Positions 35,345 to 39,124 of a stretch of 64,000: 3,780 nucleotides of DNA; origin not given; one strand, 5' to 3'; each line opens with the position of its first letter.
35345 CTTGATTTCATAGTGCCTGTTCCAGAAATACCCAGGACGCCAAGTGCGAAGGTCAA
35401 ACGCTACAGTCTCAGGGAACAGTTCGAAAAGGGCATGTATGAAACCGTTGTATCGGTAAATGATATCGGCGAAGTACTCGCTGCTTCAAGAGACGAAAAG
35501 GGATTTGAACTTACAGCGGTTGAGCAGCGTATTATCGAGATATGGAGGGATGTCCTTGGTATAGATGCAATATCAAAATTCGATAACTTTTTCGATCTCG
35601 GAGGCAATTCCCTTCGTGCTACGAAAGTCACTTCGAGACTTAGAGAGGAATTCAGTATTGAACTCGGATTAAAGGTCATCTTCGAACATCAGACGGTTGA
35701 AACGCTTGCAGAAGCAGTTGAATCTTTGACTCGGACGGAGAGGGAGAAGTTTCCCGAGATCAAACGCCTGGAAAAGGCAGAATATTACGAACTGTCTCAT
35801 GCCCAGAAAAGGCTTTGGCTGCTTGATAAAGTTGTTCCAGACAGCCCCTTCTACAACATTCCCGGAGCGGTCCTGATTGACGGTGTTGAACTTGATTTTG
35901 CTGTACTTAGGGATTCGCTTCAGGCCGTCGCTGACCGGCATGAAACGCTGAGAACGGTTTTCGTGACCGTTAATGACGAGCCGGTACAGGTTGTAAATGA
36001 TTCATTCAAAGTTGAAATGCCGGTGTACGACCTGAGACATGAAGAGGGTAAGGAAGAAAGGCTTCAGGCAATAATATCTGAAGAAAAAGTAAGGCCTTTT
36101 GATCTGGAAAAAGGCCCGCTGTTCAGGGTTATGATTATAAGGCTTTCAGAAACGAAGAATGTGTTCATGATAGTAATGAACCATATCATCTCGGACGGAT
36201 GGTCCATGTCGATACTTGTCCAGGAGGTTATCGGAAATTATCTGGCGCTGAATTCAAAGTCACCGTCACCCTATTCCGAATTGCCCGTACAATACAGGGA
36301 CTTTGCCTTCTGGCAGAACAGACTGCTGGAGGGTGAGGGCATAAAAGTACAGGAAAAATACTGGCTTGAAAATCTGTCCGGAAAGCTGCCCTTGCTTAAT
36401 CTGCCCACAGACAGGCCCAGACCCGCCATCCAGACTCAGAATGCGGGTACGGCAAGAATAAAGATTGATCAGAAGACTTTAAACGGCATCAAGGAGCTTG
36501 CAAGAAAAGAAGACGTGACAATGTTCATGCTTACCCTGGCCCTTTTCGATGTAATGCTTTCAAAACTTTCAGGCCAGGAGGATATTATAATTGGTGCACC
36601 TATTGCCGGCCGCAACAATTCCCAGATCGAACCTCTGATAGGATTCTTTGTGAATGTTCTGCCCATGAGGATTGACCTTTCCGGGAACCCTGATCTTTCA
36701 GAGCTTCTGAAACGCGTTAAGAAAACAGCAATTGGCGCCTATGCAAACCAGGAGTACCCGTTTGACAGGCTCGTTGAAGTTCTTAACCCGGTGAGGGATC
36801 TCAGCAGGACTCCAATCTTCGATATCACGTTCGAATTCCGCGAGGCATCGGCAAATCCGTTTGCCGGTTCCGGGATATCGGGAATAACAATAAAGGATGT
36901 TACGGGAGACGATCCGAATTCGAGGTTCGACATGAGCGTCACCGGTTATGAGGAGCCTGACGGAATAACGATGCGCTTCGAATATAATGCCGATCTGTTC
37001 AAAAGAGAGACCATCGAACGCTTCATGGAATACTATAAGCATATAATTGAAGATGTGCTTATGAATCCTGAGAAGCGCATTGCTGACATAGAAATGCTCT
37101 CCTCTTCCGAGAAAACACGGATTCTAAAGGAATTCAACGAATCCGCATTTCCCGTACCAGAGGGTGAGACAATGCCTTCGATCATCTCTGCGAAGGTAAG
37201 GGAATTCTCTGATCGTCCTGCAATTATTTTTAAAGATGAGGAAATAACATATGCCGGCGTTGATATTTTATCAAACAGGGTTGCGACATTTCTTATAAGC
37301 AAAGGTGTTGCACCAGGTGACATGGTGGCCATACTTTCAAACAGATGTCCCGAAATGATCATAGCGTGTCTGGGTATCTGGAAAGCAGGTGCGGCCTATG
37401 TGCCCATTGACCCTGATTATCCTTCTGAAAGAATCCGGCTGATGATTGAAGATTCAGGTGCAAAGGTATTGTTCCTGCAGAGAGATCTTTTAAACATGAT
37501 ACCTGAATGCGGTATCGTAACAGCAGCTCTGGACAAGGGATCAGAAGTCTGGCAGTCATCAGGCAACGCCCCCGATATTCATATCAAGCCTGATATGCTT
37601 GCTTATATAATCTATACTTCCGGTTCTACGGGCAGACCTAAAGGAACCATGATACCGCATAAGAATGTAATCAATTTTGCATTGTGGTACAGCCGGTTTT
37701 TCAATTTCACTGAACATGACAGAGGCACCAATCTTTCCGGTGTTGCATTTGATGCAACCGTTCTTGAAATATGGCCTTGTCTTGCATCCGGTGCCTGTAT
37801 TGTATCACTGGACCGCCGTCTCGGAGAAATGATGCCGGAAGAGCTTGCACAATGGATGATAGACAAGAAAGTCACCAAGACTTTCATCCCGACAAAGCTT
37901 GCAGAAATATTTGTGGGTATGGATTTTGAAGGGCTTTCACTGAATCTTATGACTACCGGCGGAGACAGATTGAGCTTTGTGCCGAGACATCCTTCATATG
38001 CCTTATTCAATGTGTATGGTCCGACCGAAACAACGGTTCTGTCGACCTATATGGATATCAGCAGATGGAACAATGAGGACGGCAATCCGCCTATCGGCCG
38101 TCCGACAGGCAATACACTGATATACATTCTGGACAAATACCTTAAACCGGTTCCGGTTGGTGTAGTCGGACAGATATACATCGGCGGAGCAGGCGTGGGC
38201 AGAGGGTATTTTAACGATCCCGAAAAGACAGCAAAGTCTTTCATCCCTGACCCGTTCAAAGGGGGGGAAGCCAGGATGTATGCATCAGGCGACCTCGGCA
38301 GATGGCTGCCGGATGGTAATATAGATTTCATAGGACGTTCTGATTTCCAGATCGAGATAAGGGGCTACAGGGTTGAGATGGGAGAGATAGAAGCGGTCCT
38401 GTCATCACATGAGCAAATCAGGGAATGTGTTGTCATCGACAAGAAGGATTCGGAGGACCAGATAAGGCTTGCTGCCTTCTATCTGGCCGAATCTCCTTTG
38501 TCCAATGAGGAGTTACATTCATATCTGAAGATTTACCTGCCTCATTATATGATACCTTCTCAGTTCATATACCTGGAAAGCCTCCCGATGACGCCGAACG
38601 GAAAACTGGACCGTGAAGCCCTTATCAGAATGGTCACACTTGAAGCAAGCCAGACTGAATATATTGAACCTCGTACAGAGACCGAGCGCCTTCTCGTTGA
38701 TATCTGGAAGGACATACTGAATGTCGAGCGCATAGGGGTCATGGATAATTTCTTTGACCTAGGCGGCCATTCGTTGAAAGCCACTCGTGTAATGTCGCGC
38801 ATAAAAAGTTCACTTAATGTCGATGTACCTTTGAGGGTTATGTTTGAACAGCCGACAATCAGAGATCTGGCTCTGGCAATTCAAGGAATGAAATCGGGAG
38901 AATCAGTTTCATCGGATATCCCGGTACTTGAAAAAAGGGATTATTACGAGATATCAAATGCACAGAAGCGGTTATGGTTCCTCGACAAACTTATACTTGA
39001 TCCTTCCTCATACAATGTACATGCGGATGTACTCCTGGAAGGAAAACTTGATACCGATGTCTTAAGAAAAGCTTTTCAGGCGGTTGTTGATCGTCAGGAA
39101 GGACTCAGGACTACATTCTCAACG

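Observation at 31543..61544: About 30-kb NRPS cluster predicted to make an N-acylated hexapeptide with a D-D-D core, released reductively as an aldehyde or alcohol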

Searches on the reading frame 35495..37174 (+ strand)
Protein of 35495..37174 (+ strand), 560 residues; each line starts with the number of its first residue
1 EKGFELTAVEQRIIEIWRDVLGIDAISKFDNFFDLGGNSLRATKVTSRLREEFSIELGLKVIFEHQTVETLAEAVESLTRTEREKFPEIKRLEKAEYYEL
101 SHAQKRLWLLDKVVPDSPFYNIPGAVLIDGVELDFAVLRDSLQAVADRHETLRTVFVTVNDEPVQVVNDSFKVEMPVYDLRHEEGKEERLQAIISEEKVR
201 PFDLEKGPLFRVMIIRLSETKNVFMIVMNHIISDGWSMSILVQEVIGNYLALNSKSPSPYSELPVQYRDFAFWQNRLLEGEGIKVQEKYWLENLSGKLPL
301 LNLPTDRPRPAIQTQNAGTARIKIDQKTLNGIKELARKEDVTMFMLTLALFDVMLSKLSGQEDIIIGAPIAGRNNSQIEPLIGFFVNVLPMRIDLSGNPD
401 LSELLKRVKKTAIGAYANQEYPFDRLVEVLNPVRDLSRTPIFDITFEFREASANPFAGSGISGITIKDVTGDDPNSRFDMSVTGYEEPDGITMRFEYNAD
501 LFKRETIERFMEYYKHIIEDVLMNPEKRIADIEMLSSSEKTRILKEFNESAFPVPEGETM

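Call 6: search_protein_families(library=pfam, proteins=[window:35495-37174:+], max_evalue=0.01)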
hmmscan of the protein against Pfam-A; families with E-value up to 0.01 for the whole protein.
window:35495-37174:+ (560 aa): 3 families
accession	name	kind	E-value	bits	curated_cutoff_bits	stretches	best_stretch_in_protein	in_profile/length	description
PF00668.25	Condensation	-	9.3e-118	394.2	30.6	1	95-543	2-455/456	Condensation domain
PF00550.31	PP-binding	-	6.1e-17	62.1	20.8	1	11-75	1-67/67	Phosphopantetheine attachment site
PF07247.17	AATase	-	0.00073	18.7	22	1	187-249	120-184/500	Alcohol acetyltransferase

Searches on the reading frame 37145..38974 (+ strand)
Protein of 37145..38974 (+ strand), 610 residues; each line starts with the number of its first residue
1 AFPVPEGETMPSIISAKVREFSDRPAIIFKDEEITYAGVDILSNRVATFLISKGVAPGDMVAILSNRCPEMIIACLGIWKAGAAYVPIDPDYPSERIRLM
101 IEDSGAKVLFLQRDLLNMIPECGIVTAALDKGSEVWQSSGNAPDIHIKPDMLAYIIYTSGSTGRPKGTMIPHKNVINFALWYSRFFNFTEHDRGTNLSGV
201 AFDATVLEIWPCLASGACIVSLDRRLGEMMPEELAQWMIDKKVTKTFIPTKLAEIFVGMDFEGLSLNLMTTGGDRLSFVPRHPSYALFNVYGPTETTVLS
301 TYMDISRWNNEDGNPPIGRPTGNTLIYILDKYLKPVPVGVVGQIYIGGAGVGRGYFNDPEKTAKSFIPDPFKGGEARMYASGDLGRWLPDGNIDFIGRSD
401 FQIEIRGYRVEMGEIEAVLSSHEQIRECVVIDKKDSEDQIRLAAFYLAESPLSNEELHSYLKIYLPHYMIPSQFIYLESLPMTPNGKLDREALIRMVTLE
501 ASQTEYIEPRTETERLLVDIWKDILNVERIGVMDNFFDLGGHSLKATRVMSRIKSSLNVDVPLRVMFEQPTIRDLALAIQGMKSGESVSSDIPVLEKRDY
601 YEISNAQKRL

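Call 6: search_protein_families(library=pfam, proteins=[window:37145-38974:+], max_evalue=0.01)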
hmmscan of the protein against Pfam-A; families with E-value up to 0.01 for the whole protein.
window:37145-38974:+ (610 aa): 3 families
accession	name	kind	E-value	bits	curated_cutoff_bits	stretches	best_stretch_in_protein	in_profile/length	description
PF00501.34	AMP-binding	-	3e-76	257.2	29.9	1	17-356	4-384/384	AMP-binding enzyme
PF00550.31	PP-binding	-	2e-15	57.2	20.8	1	516-577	2-65/67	Phosphopantetheine attachment site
PF13193.12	AMP-binding_C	-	4.6e-10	40.7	24.5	1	414-487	1-76/76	AMP-binding enzyme C-terminal domain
